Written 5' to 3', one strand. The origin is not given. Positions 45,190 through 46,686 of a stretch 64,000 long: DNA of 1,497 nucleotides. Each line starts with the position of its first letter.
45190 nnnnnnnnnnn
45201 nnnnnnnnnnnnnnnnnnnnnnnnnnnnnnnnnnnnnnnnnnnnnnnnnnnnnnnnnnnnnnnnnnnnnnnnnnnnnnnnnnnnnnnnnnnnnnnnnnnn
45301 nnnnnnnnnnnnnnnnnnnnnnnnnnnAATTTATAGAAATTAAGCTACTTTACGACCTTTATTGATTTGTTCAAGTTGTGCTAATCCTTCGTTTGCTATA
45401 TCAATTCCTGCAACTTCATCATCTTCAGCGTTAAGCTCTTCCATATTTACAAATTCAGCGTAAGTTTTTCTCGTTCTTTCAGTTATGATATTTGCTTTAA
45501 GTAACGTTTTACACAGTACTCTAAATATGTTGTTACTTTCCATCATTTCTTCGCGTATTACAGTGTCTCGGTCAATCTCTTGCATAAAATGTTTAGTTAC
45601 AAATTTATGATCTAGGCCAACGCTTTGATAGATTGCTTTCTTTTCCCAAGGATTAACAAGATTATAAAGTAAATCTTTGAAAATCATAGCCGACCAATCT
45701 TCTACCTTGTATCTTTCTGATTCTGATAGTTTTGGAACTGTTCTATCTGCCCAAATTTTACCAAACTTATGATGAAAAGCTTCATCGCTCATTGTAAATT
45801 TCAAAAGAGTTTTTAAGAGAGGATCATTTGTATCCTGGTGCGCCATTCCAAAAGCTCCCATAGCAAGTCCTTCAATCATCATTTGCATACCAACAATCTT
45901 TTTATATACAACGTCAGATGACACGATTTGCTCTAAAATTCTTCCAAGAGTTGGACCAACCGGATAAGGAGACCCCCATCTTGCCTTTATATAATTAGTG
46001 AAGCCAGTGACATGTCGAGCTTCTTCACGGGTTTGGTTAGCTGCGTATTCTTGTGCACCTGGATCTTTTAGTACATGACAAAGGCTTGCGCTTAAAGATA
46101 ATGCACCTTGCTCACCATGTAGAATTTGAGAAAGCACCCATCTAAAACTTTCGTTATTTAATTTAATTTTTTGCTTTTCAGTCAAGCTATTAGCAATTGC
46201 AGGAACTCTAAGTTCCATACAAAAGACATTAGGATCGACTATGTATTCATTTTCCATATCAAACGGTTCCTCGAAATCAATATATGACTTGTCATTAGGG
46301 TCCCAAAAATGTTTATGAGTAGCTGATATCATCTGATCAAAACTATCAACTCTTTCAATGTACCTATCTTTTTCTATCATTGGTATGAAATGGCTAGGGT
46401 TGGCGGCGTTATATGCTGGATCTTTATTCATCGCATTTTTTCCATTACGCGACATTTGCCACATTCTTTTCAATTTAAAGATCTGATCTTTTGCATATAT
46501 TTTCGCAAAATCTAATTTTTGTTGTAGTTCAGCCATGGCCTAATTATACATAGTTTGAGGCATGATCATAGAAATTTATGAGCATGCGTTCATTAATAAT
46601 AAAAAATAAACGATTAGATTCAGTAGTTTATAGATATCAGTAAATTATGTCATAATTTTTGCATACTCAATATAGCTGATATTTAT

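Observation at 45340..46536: Unassigned 398-aa diiron-carboxylate protein with desaturase/oxygenase-like ligand motifs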

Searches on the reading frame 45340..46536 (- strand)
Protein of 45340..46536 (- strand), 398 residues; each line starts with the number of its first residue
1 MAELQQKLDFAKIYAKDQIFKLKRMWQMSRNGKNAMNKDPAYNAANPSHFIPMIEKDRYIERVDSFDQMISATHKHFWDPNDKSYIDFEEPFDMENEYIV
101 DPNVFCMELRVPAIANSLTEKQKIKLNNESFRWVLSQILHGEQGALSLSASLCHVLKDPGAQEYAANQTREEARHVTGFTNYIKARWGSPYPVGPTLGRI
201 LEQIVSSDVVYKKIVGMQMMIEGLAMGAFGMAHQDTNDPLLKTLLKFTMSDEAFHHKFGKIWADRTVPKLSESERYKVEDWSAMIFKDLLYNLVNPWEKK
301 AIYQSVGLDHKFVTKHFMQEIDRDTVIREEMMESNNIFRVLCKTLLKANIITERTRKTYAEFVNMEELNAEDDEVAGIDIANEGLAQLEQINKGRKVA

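Call 4: search_protein_families(library=pfam, proteins=[window:45340-46536:-], max_evalue=10)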
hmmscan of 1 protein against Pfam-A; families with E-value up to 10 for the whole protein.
window:45340-46536:- (398 aa): 2 families
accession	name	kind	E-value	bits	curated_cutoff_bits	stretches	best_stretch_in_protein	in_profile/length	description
PF11583.14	AurF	-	3.6e-07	30.1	29.6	1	69-310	11-250/282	P-aminobenzoate N-oxygenase AurF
PF22949.1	HRI2_3H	-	0.079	13.3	27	1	332-355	24-47/80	Heme-regulated eIF-2-alpha kinase, helical domain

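Call 5: search_protein_families(library=ncbifam, proteins=[window:45340-46536:-], max_evalue=10)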
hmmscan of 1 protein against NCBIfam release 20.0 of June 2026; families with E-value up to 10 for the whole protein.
window:45340-46536:- (398 aa): 0 families

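Call 7: search_solved_structures(query=window:45340-46536:-, max_evalue=10, show_alignments=2)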
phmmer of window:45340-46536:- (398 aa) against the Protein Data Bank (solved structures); distinct sequences matched with E-value up to 10: 1.
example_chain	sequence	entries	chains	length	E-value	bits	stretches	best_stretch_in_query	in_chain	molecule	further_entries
4cit_A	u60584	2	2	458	1.5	11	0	8-103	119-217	VANADIUM-DEPENDENT HALOPEROXIDASE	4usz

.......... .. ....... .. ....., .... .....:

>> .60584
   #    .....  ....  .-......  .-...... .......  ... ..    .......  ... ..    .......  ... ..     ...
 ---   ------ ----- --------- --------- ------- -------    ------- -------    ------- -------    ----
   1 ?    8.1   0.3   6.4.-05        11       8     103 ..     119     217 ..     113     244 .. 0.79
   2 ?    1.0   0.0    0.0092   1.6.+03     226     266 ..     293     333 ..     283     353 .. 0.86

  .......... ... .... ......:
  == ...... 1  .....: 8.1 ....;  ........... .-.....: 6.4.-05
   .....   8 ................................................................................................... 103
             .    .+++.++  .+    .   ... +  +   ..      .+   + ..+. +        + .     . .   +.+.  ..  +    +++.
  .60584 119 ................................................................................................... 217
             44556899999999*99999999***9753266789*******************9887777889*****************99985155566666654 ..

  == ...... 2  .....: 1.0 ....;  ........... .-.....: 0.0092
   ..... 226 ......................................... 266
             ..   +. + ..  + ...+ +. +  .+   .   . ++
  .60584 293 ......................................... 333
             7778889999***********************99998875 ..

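Call 9: find_homologous_proteins(query=window:45340-46536:-, max_evalue=0.001)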
Query window:45340-46536:- (398 aa): 6016 proteins with E <= 0.001 among 8000 candidates; the best 120 are listed.
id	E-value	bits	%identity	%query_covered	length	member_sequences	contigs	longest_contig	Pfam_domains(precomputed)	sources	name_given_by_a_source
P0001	1.1e-266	902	99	100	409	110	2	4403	PF11583.15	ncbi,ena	-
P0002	4.2e-266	900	98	100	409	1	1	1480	PF11583.15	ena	-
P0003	1.8e-265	898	98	100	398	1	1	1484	PF11583.15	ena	-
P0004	2.3e-265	898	98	100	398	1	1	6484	PF11583.15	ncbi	-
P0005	2.4e-265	897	98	100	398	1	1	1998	PF11583.15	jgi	jgi:hypothetical protein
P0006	2.6e-265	897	98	100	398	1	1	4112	PF11583.15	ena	-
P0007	2.7e-265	897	98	100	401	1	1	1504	PF11583.15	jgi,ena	-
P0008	4.0e-265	897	98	100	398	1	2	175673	PF11583.15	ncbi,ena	-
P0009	8.6e-265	896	98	100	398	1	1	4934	PF11583.15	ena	-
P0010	1.6e-264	895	98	100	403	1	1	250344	PF11583.15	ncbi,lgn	-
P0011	2.5e-263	891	97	100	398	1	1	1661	PF11583.15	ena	-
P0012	2.9e-263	891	98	100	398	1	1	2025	PF11583.15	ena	-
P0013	5.9e-263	890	97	100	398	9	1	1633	PF11583.15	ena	-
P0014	2.9e-262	887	97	100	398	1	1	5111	PF11583.15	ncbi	-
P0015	1.1e-261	885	97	100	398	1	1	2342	PF11583.15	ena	-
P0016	7.5e-261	883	97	100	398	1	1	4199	PF11583.15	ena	-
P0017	2.8e-245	831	89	100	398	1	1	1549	PF11583.15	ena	-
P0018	5.2e-243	824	99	91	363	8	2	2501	PF11583.15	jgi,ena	jgi:hypothetical protein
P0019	3.7e-242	821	88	100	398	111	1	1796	PF11583.15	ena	-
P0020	2.3e-239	812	87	100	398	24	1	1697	PF11583.15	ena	-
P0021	2.3e-236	802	85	100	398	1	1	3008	PF11583.15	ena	-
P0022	6.2e-236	801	84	100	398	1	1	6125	PF11583.15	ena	-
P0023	2.0e-235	799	84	100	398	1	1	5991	PF11583.15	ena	-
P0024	2.2e-235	799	84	100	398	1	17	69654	PF11583.15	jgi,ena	-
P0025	2.5e-235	799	84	100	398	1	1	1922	PF11583.15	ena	-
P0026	1.6e-234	796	84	100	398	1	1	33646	PF11583.15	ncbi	-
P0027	3.0e-234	795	84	100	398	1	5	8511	PF11583.15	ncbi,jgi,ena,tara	tara:strand:+ start:915 stop:2111 length:1197 start_codon:yes stop_codon:yes gene_type:complete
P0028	4.3e-234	795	84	100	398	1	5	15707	PF11583.15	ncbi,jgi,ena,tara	tara:strand:- start:361 stop:1557 length:1197 start_codon:yes stop_codon:yes gene_type:complete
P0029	7.7e-234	794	84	100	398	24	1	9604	PF11583.15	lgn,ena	-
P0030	4.8e-233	791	84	100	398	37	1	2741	PF11583.15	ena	-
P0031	6.3e-233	791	84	100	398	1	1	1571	PF11583.15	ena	-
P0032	1.4e-232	790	83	100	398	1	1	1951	PF11583.15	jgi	-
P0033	1.5e-232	790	84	100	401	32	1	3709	PF11583.15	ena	-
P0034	1.9e-232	789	83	100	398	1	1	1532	PF11583.15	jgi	-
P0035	1.9e-232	789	83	100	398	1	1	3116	PF11583.15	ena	-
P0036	2.0e-232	789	83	100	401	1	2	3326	PF11583.15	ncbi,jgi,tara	tara:strand:- start:248 stop:1453 length:1206 start_codon:yes stop_codon:yes gene_type:complete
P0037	1.7e-230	783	99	87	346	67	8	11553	PF11583.15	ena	-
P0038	4.9e-225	765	80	100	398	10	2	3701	PF11583.15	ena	-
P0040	2.7e-203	693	74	100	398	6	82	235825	-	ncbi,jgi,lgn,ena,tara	jgi:hypothetical protein|tara:strand:- start:8536 stop:9732 length:1197 start_codon:yes stop_codon:y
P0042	2.1e-201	687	75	98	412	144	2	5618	PF11583.15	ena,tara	tara:strand:+ start:1716 stop:2954 length:1239 start_codon:yes stop_codon:yes gene_type:complete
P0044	6.2e-198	676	73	98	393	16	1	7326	-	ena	-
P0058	1.4e-167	576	65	98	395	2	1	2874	PF11583.15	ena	-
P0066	1.2e-162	559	61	98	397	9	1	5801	PF11583.15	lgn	-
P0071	8.7e-161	553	61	98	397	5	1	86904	PF11583.15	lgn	-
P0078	4.0e-141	489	61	91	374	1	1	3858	PF11583.15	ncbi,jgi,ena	jgi:hypothetical protein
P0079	5.4e-141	488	62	90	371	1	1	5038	PF11583.15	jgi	-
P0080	6.7e-141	488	62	90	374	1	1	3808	PF11583.15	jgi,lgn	-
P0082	1.6e-139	483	61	91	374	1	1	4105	PF11583.15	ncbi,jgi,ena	jgi:hypothetical protein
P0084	3.1e-139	482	62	90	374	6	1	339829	PF11583.15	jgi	jgi:hypothetical protein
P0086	9.9e-139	481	61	91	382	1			PF11583.15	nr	nr:ferritin-like domain-containing protein [Aerococcus urinae]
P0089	1.5e-138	480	60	91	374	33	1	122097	PF11583.15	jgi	-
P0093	2.7e-138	479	61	90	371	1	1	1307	PF11583.15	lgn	-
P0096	3.5e-138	479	60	91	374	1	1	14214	PF11583.15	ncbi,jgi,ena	jgi:hypothetical protein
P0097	4.8e-138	478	60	91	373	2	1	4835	PF11583.15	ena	-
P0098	5.4e-138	478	60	92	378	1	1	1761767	-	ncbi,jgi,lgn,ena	-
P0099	6.0e-138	478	60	91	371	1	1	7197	PF11583.15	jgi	jgi:hypothetical protein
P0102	1.1e-137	477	61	90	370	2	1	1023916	PF11583.15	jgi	jgi:hypothetical protein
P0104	1.2e-137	477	61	90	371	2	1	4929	PF11583.15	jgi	jgi:hypothetical protein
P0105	1.9e-137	477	60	93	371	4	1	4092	PF11583.15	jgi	jgi:P-aminobenzoate N-oxygenase AurF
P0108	3.4e-137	476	60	90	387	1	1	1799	PF11583.15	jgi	jgi:hypothetical protein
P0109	3.9e-137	475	60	90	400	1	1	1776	PF11583.15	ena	-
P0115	7.9e-137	474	59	91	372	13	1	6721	PF11583.15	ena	-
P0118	9.9e-137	474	59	92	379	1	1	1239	PF11583.15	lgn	-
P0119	1.0e-136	474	60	91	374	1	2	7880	PF11583.15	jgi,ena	-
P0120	1.3e-136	474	59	90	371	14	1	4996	PF11583.15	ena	-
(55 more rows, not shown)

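Call 14: find_encoding_contigs(protein=P0098, flank=8000, max_places=3)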
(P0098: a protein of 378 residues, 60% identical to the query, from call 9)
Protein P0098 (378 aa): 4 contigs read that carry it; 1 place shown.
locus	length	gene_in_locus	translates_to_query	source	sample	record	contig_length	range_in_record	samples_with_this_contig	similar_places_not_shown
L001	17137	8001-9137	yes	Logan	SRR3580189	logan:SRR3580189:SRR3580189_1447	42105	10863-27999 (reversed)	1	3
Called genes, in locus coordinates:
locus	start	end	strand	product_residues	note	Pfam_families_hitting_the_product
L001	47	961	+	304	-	PF00106:adh_short, PF08659:KR, PF13561:adh_short_C2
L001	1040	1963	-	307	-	PF00126:HTH_1, PF03466:LysR_substrate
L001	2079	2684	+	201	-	PF02525:Flavodoxin_2 (weak), PF03358:FMN_red, PF12724:Flavodoxin_5 (faint), PF00258:Flavodoxin_1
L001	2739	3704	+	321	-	PF13409:GST_N_2, PF00043:GST_C, PF14497:GST_C_3 (weak), PF13410:GST_C_2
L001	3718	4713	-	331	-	PF01699:Na_Ca_ex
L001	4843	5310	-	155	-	PF00293:NUDIX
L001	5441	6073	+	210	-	-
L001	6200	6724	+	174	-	PF00072:Response_reg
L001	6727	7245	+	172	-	-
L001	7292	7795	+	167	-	PF00072:Response_reg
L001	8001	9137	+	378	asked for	-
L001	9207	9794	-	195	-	PF00440:TetR_N, PF21351:TetR_C_41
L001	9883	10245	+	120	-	-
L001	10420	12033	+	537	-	PF00501:AMP-binding, PF13193:AMP-binding_C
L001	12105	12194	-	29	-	-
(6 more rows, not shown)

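Call 15: find_encoding_contigs(protein=P0102, flank=8000, max_places=3)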
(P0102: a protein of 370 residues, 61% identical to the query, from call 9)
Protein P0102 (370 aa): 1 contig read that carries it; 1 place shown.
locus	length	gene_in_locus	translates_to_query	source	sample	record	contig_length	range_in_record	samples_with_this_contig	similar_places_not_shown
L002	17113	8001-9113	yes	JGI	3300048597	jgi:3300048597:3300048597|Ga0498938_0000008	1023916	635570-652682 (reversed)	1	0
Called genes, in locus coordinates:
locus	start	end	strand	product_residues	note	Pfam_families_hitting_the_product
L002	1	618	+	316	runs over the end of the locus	PF00561:Abhydrolase_1, PF12146:Hydrolase_4, PF12697:Abhydrolase_6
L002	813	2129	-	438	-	PF25135:DUF7822, PF24048:LRR_NXF1-5 (faint), PF00560:LRR_1 (faint), PF12799:LRR_4 (faint), PF23598:LRR_14, PF13855:LRR_8 (weak), PF13855:LRR_8 (weak), PF23598:LRR_14, +1 more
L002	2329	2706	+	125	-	PF00903:Glyoxalase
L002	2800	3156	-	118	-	-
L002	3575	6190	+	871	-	PF07715:Plug, PF00593:TonB_dep_Rec_b-barrel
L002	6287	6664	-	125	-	-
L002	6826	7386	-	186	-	PF01475:FUR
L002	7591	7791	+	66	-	-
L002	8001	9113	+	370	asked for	PF11583:AurF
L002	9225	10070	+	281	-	PF01697:Glyco_transf_92, PF00535:Glycos_transf_2 (weak)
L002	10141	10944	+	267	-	PF00378:ECH_1, PF16113:ECH_2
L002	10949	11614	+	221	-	PF13532:2OG-FeII_Oxy_2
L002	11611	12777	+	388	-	PF02771:Acyl-CoA_dh_N, PF02770:Acyl-CoA_dh_M, PF00441:Acyl-CoA_dh_1, PF08028:Acyl-CoA_dh_2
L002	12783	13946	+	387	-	PF02771:Acyl-CoA_dh_N, PF00441:Acyl-CoA_dh_1 (weak), PF08028:Acyl-CoA_dh_2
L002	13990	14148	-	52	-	-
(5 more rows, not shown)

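Call 16: find_related_loci(query=A1, collection=genome_contigs, flank=8000)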
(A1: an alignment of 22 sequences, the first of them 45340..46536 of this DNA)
Query A1 (398 aa) in genome_contigs; peptide patterns used: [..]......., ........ (x = any residue, [..] = any of these).
600 stretches matched a pattern (row limit reached: there are more); 583 encode a relative of the query (tblastn E <= 1e-3); the best 80 are kept; 80 distinct loci.
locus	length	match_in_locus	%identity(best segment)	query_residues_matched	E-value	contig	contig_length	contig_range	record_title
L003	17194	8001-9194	99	1-398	0e+0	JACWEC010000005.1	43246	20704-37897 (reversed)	Pelagibacterales bacterium SAG-MED32 SAR11-SAG-MED32-C5, whole genome shotgun sequence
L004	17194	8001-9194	99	1-398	0e+0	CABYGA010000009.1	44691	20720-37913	MAG: uncultured Pelagibacteraceae bacterium isolate AG-333-C10 genome assembly, contig: AG-333-C10_NODE_9, whole genome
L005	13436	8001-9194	99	1-398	0e+0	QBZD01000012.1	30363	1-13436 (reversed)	Pelagibacteraceae bacterium AG-333-C14 Ga0172119_112, whole genome shotgun sequence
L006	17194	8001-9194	99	1-398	0e+0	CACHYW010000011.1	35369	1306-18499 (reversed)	uncultured Pelagibacteraceae bacterium isolate AG-430-P03 genome assembly, contig: AG-430-P03_NODE_11, whole genome shot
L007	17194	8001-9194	98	1-398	0e+0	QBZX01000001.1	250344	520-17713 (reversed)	Pelagibacteraceae bacterium AG-337-G06 Ga0172121_101, whole genome shotgun sequence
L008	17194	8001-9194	97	1-398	0e+0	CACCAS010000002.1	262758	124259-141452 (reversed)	uncultured Pelagibacteraceae bacterium isolate AG-900-K14 genome assembly, contig: AG-900-K14_NODE_2, whole genome shotg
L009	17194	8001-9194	84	1-398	0e+0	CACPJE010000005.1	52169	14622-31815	MAG: uncultured Pelagibacteraceae bacterium isolate AG-430-P10 genome assembly, contig: AG-430-P10_NODE_5, whole genome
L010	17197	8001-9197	73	1-398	0e+0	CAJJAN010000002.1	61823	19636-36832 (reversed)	MAG: uncultured Pelagibacteraceae bacterium isolate FRAM18_bin075 genome assembly, contig: FRAM17_bin075-2, whole genome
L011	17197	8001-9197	71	1-398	0e+0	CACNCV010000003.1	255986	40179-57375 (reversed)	MAG: uncultured Pelagibacteraceae bacterium isolate AG-892-M06 genome assembly, contig: AG-892-M06_NODE_3, whole genome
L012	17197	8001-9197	70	1-398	0e+0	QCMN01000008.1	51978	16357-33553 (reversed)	Pelagibacteraceae bacterium AG-422-B15 Ga0172158_108, whole genome shotgun sequence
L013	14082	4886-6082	70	1-398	0e+0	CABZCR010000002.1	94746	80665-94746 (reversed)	MAG: uncultured Pelagibacteraceae bacterium isolate AG-895-J17 genome assembly, contig: AG-895-J17_NODE_2, whole genome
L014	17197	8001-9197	70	1-398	0e+0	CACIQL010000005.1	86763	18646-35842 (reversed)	uncultured Pelagibacteraceae bacterium isolate AG-439-D15 genome assembly, contig: AG-439-D15_NODE_5, whole genome shotg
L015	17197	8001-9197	70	1-398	0e+0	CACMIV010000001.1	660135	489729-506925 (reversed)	MAG: uncultured Pelagibacteraceae bacterium isolate AG-891-J04 genome assembly, contig: AG-891-J04_NODE_1, whole genome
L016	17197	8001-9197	70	1-398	0e+0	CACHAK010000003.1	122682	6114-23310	uncultured Pelagibacteraceae bacterium isolate AG-426-I21 genome assembly, contig: AG-426-I21_NODE_3, whole genome shotg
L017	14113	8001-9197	70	1-398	0e+0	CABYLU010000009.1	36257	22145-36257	MAG: uncultured Pelagibacteraceae bacterium isolate AG-894-I07 genome assembly, contig: AG-894-I07_NODE_9, whole genome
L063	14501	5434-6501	58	36-394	6e-141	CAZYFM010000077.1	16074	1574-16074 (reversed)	MAG TPA_asm: uncultured Flavobacteriaceae bacterium isolate SRP189682_co2_119 genome assembly, contig: NODE_5855_length_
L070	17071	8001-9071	60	36-395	1e-140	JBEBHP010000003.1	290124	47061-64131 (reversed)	MAG: Micropepsaceae bacterium isolate SF1_2_1 NODE_16_length_290124_cov_8.319569, whole genome shotgun sequence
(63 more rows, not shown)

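Call 20: predict_structure(alignment_id=A1)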
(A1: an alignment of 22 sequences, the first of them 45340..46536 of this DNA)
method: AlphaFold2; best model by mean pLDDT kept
length: 398 residues; sequences in the alignment: 22
mean_pLDDT: 79.8   pTM: 0.80
mean pLDDT of the five models: 79.8, 76.3, 75.0, 74.3, 74.0
residues with pLDDT >= 90: 112; 70-90: 201; 50-70: 54; < 50: 31
segments of 3 or more residues with pLDDT < 50: 31-56
pLDDT, mean of each block of 10 residues (from residue 1): 59 71 63 36 40 43 62 75 91 94 88 95 96 92 85 67 78 91 95 85 77 83 85 92 94 81 78 87 88 77 93 89 81 81 88 90 86 78 89 71
secondary structure, 60 per line:
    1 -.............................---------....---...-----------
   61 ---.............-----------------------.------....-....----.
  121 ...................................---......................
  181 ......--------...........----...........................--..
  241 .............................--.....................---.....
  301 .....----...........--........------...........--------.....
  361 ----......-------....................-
elements in order: H2-30 H40-43 H64-76 H107-110 H112-115 H120-155 H159-186 H195-205 H210-235 H239-269 H272-292 H296-305 H310-320 H323-330 H337-347 H356-360 H365-370 H378-397

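Call 24: fold_search(model_id=the predicted structure, library=pdb)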
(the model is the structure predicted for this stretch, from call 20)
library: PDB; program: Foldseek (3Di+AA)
matches with E <= 10: 580; with E <= 0.001: 35
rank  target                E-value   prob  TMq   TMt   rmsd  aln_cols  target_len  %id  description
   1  6gp3_A                2.0e-04  1.00  0.35  0.42  17.5       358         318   12  Ribonucleotide Reductase class Ie R2 from Mesoplasma florum, inactive form (released 2018-08-22)
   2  7mmq_D                2.4e-04  1.00  0.41  0.49   9.0       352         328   12  Crystal Structure of the Class Ie Ribonucleotide Reductase Beta-NrdI complex from Aerococcus urinae in Reduced Hydroqu (released 2022-05-04)
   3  7mmp_D                2.7e-04  1.00  0.41  0.51   9.3       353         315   12  Crystal Structure of the Class Ie Ribonucleotide Reductase (released 2022-05-04)
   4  8bt4_A                2.8e-04  1.00  0.34  0.41  12.5       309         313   13  Ribonucleotide Reductase class Ie R2 from Mesoplasma florum, radical-lost ground state (released 2023-11-01)
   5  7mmp_C                3.0e-04  1.00  0.44  0.54   8.4       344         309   12  Crystal Structure of the Class Ie Ribonucleotide Reductase (released 2022-05-04)
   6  7mms_A                3.0e-04  1.00  0.42  0.52   9.2       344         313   12  Crystal Structure of the Class Ie Ribonucleotide Reductase Beta-NrdI complex from Aerococcus urinae in Semiquinone For (released 2022-05-04)
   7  7mmr_B                3.3e-04  1.00  0.41  0.51   8.5       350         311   12  Crystal Structure of the Class Ie Ribonucleotide Reductase Beta-NrdI complex from Aerococcus urinae in Oxidized Form w (released 2022-05-04)
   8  7mmw_A                3.3e-04  1.00  0.44  0.53  10.7       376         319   13  Crystal Structure of the Class Ie Ribonucleotide Reductase Beta Subunit from Aerococcus urinae (in alternate conformat (released 2022-05-04)
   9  8rag_A                4.1e-04  1.00  0.45  0.53  11.6       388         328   10  Crystal structure of class Ie ribonucleotide reductase R2 subunit without Y150 modification from Gardnerella vaginalis (released 2024-12-11)
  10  7mmv_A                4.1e-04  1.00  0.37  0.46  16.0       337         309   12  Crystal Structure of the Class Ie Ribonucleotide Reductase Beta Subunit from Aerococcus urinae with Cu(I) bound (Cu su (released 2022-05-04)
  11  7mms_D                4.3e-04  1.00  0.42  0.50   8.6       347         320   12  Crystal Structure of the Class Ie Ribonucleotide Reductase Beta-NrdI complex from Aerococcus urinae in Semiquinone For (released 2022-05-04)
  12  6tqv_B                4.5e-04  1.00  0.45  0.60   7.7       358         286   14  Crystal structure of ribonucleotide reductase NrdF from Bacillus anthracis aerobically soaked with Fe(II) and Mn(II) i (released 2020-04-15)
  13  6qo5_B                4.6e-04  1.00  0.45  0.60   7.6       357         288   14  Crystal structure of apo (metal-free) ribonucleotide reductase NrdF from Bacillus anthracis (released 2019-08-21)
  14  8rag_B                4.6e-04  1.00  0.45  0.53  11.4       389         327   11  Crystal structure of class Ie ribonucleotide reductase R2 subunit without Y150 modification from Gardnerella vaginalis (released 2024-12-11)
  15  7mmt_A                4.9e-04  1.00  0.37  0.46  15.8       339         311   12  Crystal Structure of the Class Ie Ribonucleotide Reductase Beta Subunit from Aerococcus urinae with Cu(I) bound (Cu ch (released 2022-05-04)
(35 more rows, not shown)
